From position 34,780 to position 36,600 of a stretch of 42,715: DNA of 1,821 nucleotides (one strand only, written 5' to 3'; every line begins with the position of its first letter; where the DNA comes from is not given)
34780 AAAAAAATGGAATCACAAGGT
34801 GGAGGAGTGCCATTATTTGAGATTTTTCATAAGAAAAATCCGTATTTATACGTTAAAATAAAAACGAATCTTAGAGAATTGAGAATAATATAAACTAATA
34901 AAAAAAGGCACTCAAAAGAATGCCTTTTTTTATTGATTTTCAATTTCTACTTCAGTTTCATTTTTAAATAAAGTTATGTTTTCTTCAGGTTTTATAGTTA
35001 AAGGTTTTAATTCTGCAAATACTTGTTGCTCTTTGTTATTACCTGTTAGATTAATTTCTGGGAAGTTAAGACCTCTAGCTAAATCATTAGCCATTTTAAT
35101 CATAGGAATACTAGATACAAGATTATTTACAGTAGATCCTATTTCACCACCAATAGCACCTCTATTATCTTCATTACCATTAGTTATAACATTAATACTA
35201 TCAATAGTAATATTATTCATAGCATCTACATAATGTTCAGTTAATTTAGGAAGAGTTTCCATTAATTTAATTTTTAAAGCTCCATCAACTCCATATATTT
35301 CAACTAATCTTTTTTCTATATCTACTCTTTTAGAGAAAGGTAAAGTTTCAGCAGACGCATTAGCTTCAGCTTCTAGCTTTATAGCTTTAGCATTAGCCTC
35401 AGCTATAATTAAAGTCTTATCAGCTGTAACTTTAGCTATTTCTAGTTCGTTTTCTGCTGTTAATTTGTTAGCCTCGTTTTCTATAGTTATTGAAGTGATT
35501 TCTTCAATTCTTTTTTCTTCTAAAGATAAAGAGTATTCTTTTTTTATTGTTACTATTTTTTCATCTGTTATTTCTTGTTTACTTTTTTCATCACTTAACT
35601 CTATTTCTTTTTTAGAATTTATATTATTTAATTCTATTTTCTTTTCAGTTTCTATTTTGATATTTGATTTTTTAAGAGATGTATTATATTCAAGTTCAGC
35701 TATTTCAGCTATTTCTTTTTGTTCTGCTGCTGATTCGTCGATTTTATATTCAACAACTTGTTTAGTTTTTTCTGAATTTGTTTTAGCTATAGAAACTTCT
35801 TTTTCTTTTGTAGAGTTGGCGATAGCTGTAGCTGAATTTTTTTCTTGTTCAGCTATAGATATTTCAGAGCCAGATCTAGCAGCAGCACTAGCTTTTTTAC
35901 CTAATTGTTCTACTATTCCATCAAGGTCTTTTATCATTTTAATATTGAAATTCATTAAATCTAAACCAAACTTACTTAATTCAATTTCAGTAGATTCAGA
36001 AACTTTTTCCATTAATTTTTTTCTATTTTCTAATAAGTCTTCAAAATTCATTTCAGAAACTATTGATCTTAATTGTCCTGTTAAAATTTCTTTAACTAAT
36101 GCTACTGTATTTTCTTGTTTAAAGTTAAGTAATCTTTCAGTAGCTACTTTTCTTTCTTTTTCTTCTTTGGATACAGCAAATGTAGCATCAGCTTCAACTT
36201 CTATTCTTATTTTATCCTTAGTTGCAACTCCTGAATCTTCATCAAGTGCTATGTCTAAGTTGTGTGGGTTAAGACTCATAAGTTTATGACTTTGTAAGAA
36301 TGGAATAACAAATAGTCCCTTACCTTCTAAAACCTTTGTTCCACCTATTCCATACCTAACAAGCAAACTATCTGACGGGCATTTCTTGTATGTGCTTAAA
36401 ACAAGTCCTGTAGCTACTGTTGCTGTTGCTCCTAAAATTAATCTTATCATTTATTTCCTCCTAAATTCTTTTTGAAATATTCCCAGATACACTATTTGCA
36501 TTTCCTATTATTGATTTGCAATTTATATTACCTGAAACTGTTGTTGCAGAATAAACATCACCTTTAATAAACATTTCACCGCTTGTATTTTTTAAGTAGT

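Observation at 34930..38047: Minus-strand four-gene operon: small GroES-like protein, P-loop-like protein, bactofilin-like beta-helix protein, SPFH/flotillin-like protein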

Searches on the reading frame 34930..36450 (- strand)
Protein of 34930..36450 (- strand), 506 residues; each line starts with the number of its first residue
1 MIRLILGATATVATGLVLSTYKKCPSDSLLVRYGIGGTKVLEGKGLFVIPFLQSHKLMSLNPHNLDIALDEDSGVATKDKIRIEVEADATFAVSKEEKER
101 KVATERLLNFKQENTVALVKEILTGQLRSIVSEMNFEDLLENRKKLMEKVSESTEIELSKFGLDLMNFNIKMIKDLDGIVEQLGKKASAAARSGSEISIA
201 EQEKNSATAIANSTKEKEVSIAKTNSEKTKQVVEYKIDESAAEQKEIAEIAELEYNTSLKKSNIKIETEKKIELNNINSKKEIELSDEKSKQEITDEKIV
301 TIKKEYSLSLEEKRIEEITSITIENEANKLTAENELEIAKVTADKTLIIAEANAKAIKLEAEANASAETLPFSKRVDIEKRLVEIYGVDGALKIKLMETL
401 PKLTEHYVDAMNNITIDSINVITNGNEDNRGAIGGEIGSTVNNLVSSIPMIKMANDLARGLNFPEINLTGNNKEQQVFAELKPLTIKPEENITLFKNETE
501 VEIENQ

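Call 5: search_protein_families(library=pfam, proteins=[window:34930-36450:-], max_evalue=1)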
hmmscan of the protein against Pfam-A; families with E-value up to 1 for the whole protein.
window:34930-36450:- (506 aa): 1 family
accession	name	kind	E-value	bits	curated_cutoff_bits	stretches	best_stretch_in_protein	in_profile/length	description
PF01145.31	Band_7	-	8.6e-20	71.9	23.6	1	38-204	17-176/176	SPFH domain / Band 7 family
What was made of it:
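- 34930..36450 (-): p4: 506-aa flotillin-type SPFH protein with an N-terminal hydrophobic anchor. Pfam Band_7 E 8.6e-20 (call 5).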

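Call 6: search_protein_families(library=phrogs, proteins=[window:34930-36450:-], max_evalue=0.1)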
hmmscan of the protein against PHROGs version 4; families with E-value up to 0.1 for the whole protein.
window:34930-36450:- (506 aa): 2 families
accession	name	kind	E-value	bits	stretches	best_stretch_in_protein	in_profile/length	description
phrog_26300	-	unknown function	0.051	14.6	0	134-192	1-57/65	-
phrog_200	-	other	0.09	12.9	0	323-367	270-312/379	lipoprotein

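Call 8: search_protein_families(library=padloc, proteins=[window:34930-36450:-], max_evalue=0.1)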
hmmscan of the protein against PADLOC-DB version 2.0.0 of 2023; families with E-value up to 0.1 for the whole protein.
window:34930-36450:- (506 aa): 0 families

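Call 9: search_protein_families(library=ncbifam, proteins=[window:34930-36450:-], max_evalue=0.1)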
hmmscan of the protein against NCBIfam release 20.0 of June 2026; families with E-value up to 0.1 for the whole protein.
window:34930-36450:- (506 aa): 1 family
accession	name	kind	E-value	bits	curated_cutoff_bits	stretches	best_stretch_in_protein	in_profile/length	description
NF058507.1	FlotScfldFlot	equivalog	3.4e-30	105.5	700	1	38-450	51-458/477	flotillin lipid rafts scaffold protein FloT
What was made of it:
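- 34930..36450 (-): The NCBIfam FloT profile is matched over 51-458 of 477 positions at E 3.4e-30, below the equivalog cut-off (call 9).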

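Call 11: search_dna_similar(query=window:34930-36450:-, collection=phages, mode=protein, max_rows=25)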
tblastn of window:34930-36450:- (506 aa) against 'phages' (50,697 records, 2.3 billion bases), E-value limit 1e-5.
Records with a match: 6; places in all: 6; records where one place covers at least 80% of the query: 1.
Best place of each record, by identity: <60% 6.
By first word of the organism name: Enterococcus 2; Listeria 2; phage 1; Sinorhizobium 1.
By host as written in the record: - 2; Listeria monocytogenes 2; Enterococcus faecalis 1; Sinohrizobium meliloti NRRL L-50 1.
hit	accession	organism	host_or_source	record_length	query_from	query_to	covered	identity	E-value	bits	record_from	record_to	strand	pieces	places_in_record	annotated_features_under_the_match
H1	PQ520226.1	Enterococcus phage IME_EF3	-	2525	26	432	80%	26.9%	1e-16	89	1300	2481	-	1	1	record has no annotation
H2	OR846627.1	Enterococcus phage Efs 1-1-1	Enterococcus faecalis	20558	39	432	78%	27.1%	2e-16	89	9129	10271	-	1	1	record has no annotation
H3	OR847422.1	Listeria phage LM 4-11-1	Listeria monocytogenes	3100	119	477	71%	25.7%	3e-10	69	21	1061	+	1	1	record has no annotation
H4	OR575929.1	phage csAssE-Sib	human gut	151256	17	236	43%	36.4%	1e-27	123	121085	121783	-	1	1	flotillin family protein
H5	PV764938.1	Sinorhizobium phage Phosso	Sinohrizobium meliloti NRRL L-50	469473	21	170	30%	28.6%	3e-8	62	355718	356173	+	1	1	SPFH domain-containing protein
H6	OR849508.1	Listeria phage LM 4-14-1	Listeria monocytogenes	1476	39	168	26%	29.2%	7e-10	67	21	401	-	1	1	record has no annotation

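Call 12: get_annotated_region(hit=H4, flank=6000)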
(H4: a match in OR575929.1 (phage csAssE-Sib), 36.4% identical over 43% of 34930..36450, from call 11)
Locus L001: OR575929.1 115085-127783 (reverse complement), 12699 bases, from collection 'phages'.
description: Phage csAssE-Sib, complete genome.
organism: phage csAssE-Sib (NCBI taxid 3092639)
taxonomy: Viruses; Duplodnaviria; Heunggongvirae; Uroviricota; Caudoviricetes
host: -; source: human gut; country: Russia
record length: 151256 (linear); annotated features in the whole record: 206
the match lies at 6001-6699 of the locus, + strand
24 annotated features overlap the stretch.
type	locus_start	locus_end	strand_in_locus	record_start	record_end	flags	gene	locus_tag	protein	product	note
CDS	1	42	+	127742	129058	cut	-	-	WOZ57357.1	DNA replication factor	-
CDS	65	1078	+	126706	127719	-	-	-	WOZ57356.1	DNA primase/helicase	DNA primase/helicase; zinc-biding domain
CDS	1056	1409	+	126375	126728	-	-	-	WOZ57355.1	hypothetical protein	-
CDS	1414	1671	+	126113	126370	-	-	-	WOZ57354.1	hypothetical protein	-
CDS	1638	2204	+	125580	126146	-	-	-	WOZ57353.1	zinc-finger-containing domain protein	zinc-finger-containing domain protein, DNA-binding, transcription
CDS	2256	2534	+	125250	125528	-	-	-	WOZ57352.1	hypothetical protein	-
CDS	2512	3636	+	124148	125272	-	-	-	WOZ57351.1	DnaB-like replicative helicase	DNAB-Like Replicative Helicase; ATPase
CDS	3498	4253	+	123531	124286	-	-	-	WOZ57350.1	hypothetical protein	-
CDS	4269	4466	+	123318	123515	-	-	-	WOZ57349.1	hypothetical protein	-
CDS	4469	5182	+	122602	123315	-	-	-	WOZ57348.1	hypothetical protein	-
CDS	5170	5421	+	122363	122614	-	-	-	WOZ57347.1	acyl carrier protein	-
CDS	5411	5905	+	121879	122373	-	-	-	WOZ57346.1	transmembrane protein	hypothetical protein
CDS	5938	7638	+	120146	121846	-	-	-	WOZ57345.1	flotillin family protein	-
CDS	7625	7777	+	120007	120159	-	-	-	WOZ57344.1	hypothetical protein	-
CDS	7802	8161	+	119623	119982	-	-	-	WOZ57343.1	hypothetical protein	-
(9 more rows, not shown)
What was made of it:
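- Closest known: crAss-like phage csAssE-Sib flotillin gene. Same: It is 36% identical to p4 over the SPFH domain (calls 11, 12).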

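Call 13: find_related_loci(query=window:34930-36450:-, collection=viral_contigs, flank=6000)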
Query window:34930-36450:- (506 aa) in viral_contigs; peptide patterns used: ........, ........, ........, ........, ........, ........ (x = any residue, [..] = any of these).
6 stretches matched a pattern, but none encodes a relative of the query by tblastn (E <= 1e-3).

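Call 15: find_homologous_proteins(query=window:34930-36450:-)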
Query window:34930-36450:- (506 aa): 133 proteins with E <= 0.001 among 8000 candidates; the best 120 are listed.
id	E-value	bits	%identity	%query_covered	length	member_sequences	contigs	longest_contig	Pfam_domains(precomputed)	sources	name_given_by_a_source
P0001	0.0e+0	1023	100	100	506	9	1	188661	PF01145.32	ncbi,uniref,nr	ncbi:SPFH domain-containing protein (plasmid) [Cetobacterium somerae]|uniref:SPFH domain-containing 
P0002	2.6e-197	674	70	93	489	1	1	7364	PF01145.32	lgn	-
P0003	6.9e-125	436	48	95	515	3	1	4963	PF01145.32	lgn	-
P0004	6.1e-124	433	49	92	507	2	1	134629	PF01145.32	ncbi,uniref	ncbi:MAG: flotillin family protein [Clostridium chrysemydis]|uniref:flotillin family protein n=1 Tax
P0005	2.2e-119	418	48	94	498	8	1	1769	PF01145.32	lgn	-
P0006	1.4e-117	412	49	92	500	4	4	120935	PF01145.32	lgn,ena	-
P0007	1.0e-116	409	48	90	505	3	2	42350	PF01145.32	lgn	-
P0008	3.5e-116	407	47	93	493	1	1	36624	PF01145.32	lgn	-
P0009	5.3e-115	403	48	93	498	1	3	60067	PF01145.32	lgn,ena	-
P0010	6.6e-115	403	48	92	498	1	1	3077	PF01145.32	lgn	-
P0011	1.0e-114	402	46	93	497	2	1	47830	PF01145.32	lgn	-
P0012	3.2e-113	397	47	90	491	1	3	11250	PF01145.32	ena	-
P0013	2.1e-105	372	42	93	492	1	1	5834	PF01145.32,PF15975.11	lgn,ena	-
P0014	3.4e-105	371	42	92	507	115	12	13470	PF01145.32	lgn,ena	-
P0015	2.4e-103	365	46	90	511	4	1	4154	PF01145.32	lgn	-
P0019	2.4e-102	361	41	93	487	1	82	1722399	PF01145.32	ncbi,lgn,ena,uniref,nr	ncbi:flotillin family protein [Fusobacterium ulcerans]|uniref:flotillin family protein n=1 Tax=Fusob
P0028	3.3e-100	354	45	90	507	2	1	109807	PF01145.32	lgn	-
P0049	9.8e-33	132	34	44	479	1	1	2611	PF01145.32,PF15975.11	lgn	-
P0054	3.2e-32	130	34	44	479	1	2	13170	PF01145.32,PF15975.11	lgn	-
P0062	1.7e-29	121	28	89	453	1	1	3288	PF01145.32,PF15975.11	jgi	jgi:flotillin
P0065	3.1e-28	117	24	85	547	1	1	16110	PF01145.32,PF15975.11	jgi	jgi:flotillin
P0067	7.8e-24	103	31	72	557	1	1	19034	PF01145.32,PF15975.11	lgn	-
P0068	4.3e-23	100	25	68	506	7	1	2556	PF01145.32,PF15975.11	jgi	jgi:flotillin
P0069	2.0e-22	98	25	82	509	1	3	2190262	PF01145.32,PF15975.11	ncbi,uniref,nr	ncbi:flotillin family protein [Vagococcus zengguangii]|uniref:Flotillin family protein n=1 Tax=Vagoc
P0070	4.0e-22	97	32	40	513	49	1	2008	PF01145.32,PF15975.11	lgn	-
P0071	6.1e-22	97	34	36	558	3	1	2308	PF01145.32,PF15975.11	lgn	-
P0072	9.5e-21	93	29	52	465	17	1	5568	PF01145.32,PF15975.11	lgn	-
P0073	2.4e-20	91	29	71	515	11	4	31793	PF01145.32,PF15975.11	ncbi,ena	-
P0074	5.4e-20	90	32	33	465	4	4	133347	PF01145.32,PF15975.11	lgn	-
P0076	2.4e-19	88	29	71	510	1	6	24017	PF01145.32,PF15975.11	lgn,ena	-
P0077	3.0e-19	88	32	34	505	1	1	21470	PF01145.32,PF15975.11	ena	-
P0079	3.2e-18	84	25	77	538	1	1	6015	PF01145.32,PF15975.11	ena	-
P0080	3.4e-18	84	29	69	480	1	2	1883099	PF01145.32,PF15975.11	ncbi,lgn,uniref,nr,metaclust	ncbi:flotillin family protein [Haploplasma axanthum]|uniref:Inner membrane protein yqiK n=1 Tax=Hapl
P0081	1.4e-17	82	32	36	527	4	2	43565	PF01145.32,PF15975.11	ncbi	-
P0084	3.8e-16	77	27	71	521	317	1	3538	PF01145.32,PF15975.11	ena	-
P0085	1.0e-15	76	26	57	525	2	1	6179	PF01145.32,PF15975.11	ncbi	ncbi:MAG TPA: SPFH domain-containing protein [Vicinamibacteria bacterium]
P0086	1.5e-15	75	26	83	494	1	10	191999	PF01145.32,PF15975.11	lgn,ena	-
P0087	1.7e-15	75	26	83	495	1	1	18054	PF01145.32,PF15975.11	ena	-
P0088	4.4e-15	74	25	83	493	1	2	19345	PF01145.32,PF15975.11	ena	-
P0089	4.8e-15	74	25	83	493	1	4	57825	PF01145.32,PF15975.11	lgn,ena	-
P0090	5.1e-15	74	26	84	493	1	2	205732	PF01145.32,PF15975.11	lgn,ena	-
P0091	5.9e-15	74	25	83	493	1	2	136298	PF01145.32,PF15975.11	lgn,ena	-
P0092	6.1e-15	73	25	83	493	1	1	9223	PF01145.32,PF15975.11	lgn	-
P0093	6.2e-15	73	25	83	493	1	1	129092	PF01145.32,PF15975.11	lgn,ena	-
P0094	6.3e-15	73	25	83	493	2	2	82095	PF01145.32,PF15975.11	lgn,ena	-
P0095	6.9e-15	73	25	83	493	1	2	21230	PF01145.32,PF15975.11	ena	-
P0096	8.0e-15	73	27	71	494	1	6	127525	PF01145.32,PF15975.11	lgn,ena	-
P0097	8.1e-15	73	27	83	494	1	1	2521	PF01145.32,PF15975.11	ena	-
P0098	9.2e-15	73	25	83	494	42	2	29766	PF01145.32,PF15975.11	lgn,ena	-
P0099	9.2e-15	73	27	84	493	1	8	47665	PF01145.32,PF15975.11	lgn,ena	-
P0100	2.2e-14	72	26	83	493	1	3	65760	PF01145.32,PF15975.11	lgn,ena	-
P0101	2.3e-14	72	26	83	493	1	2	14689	PF01145.32,PF15975.11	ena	-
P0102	2.7e-14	71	29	68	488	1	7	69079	PF01145.32,PF15975.11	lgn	-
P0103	8.4e-14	70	28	50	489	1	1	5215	PF01145.32,PF15975.11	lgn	-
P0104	3.0e-13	68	27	83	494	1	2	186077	PF01145.32,PF15975.11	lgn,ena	-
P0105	3.1e-13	68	27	83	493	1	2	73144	PF01145.32,PF15975.11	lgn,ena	-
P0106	2.1e-12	65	26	81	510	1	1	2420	PF01145.32,PF15975.11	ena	-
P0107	3.3e-11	61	30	31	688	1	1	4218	PF01145.32,PF15975.11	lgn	-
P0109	7.1e-10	57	23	89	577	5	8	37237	PF01145.32,PF15975.11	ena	-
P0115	3.5e-7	48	24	71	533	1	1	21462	PF01145.32,PF15975.11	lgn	-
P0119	5.9e-7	47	27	66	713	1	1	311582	PF01145.32,PF15975.11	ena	-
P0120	2.3e-6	45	24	85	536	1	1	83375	PF01145.32,PF15975.11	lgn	-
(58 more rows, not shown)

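Call 17: find_encoding_contigs(protein=P0001, flank=10000, max_places=3)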
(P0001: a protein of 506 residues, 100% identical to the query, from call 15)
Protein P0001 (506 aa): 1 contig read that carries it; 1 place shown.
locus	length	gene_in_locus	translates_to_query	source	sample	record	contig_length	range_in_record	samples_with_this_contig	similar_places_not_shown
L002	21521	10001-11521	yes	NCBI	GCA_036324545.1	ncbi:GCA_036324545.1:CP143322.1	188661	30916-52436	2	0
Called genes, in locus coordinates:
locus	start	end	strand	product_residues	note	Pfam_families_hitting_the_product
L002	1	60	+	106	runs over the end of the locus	-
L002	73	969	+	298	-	-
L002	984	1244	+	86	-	-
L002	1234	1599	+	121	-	-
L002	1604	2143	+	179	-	-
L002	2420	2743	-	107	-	-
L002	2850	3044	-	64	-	-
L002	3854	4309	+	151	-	-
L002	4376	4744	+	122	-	-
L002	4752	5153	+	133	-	-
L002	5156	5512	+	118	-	-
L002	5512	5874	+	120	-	-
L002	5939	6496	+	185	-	-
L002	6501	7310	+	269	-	-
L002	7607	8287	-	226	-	-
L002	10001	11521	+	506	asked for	PF01145:Band_7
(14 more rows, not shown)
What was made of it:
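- The element is kept as an extrachromosomal replicon in a cultured isolate (calls 15, 17).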

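Call 18: find_encoding_contigs(protein=P0004, flank=8000, max_places=3)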
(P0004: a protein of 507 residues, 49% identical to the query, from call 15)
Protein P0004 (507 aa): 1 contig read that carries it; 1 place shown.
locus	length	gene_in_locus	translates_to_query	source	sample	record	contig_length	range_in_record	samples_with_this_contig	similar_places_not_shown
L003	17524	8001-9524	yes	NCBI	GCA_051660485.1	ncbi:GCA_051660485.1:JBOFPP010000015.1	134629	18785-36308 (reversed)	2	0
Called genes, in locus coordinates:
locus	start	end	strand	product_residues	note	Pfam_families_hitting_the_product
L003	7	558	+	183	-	PF04545:Sigma70_r4 (weak), PF08281:Sigma70_r4_2 (weak)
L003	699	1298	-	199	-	PF01541:GIY-YIG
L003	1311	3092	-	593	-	PF14490:HHH_RecD2, PF13604:AAA_30, PF13245:AAA_19, PF01443:Viral_helicase1, PF13538:UvrD_C_2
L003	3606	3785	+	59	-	PF18903:DUF5659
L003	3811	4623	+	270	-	-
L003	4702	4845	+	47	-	-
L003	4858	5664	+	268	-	PF02498:Bro-N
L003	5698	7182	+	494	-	PF00580:UvrD-helicase, PF01443:Viral_helicase1 (faint), PF13245:AAA_19, PF13604:AAA_30 (faint)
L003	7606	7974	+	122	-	-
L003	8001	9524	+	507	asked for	PF01145:Band_7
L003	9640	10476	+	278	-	PF00763:THF_DHG_CYH (weak), PF02882:THF_DHG_CYH_C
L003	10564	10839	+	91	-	-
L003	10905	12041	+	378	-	PF03477:ATP-cone, PF13597:NRDD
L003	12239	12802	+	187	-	PF01541:GIY-YIG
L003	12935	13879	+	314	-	PF13597:NRDD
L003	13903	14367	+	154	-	PF13353:Fer4_12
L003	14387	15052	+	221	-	PF02511:Thy1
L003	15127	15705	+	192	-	-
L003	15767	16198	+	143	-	-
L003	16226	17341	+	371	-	-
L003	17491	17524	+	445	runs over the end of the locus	-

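Call 20: find_encoding_contigs(protein=P0006, flank=8000, max_places=3)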
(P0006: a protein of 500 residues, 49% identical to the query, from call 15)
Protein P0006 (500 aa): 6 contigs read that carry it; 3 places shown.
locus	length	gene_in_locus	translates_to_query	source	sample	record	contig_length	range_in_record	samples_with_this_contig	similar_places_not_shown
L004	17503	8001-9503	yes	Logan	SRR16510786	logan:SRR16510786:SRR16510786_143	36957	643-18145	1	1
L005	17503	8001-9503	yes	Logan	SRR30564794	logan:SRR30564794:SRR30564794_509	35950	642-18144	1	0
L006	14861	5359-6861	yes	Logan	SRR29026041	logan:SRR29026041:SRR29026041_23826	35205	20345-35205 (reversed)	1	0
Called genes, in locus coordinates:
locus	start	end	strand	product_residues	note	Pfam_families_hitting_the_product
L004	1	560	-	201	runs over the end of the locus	-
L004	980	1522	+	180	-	-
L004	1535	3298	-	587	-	PF14490:HHH_RecD2, PF13604:AAA_30, PF01443:Viral_helicase1 (faint), PF13245:AAA_19, PF13538:UvrD_C_2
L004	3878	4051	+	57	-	PF18903:DUF5659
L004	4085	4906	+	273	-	-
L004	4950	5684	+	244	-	PF02498:Bro-N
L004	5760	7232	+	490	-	PF00580:UvrD-helicase (weak), PF01443:Viral_helicase1 (faint), PF13245:AAA_19, PF13361:UvrD_C (faint)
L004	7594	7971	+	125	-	-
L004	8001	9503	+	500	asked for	PF01145:Band_7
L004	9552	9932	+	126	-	-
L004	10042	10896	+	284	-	PF02882:THF_DHG_CYH_C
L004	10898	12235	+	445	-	PF05265:DUF723 (faint), PF20393:Pro_CA_2 (faint), PF21817:CapR (faint), PF14311:DUF4379 (faint)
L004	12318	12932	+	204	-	-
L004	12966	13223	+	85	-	-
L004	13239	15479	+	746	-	PF02867:Ribonuc_red_lgC, PF12637:TSCPD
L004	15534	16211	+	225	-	-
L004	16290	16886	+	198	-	-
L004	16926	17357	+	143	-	-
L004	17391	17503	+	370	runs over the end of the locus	-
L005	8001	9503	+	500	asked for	PF01145:Band_7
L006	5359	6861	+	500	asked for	PF01145:Band_7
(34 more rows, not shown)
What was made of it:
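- Related flotillins sit among replication and nucleotide-metabolism genes in other phages (calls 12, 18, 20).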

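Call 21: find_encoding_contigs(protein=P0019, flank=8000, max_places=3)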
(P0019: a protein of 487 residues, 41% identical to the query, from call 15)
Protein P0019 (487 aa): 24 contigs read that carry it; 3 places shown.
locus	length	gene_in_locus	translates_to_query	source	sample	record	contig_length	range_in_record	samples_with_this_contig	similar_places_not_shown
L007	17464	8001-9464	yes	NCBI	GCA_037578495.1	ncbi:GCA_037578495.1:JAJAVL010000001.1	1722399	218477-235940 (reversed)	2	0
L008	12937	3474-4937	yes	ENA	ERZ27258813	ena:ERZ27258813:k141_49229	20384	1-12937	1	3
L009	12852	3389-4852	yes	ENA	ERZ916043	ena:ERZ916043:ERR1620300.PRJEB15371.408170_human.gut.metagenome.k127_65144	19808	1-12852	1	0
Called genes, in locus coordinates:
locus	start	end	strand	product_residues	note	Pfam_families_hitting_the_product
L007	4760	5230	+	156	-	PF04073:tRNA_edit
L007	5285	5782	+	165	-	PF13302:Acetyltransf_3, PF13420:Acetyltransf_4, PF00583:Acetyltransf_1, PF13673:Acetyltransf_10, PF13508:Acetyltransf_7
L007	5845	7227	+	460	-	PF01554:MatE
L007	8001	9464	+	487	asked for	PF01145:Band_7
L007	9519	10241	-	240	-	PF00072:Response_reg, PF04397:LytTR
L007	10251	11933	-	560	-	PF07694:5TM-5TMR_LYT, PF06580:His_kinase, PF02518:HATPase_c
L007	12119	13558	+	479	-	PF02554:CstA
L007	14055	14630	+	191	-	-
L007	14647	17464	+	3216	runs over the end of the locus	PF27417:BigA_3rd (weak)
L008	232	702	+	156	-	PF04073:tRNA_edit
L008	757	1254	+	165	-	PF13302:Acetyltransf_3, PF13420:Acetyltransf_4, PF00583:Acetyltransf_1, PF13673:Acetyltransf_10, PF13508:Acetyltransf_7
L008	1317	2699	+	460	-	PF01554:MatE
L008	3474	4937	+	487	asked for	PF01145:Band_7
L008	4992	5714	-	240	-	PF00072:Response_reg, PF04397:LytTR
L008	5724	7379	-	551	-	PF07694:5TM-5TMR_LYT, PF06580:His_kinase, PF02518:HATPase_c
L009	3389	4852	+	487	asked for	PF01145:Band_7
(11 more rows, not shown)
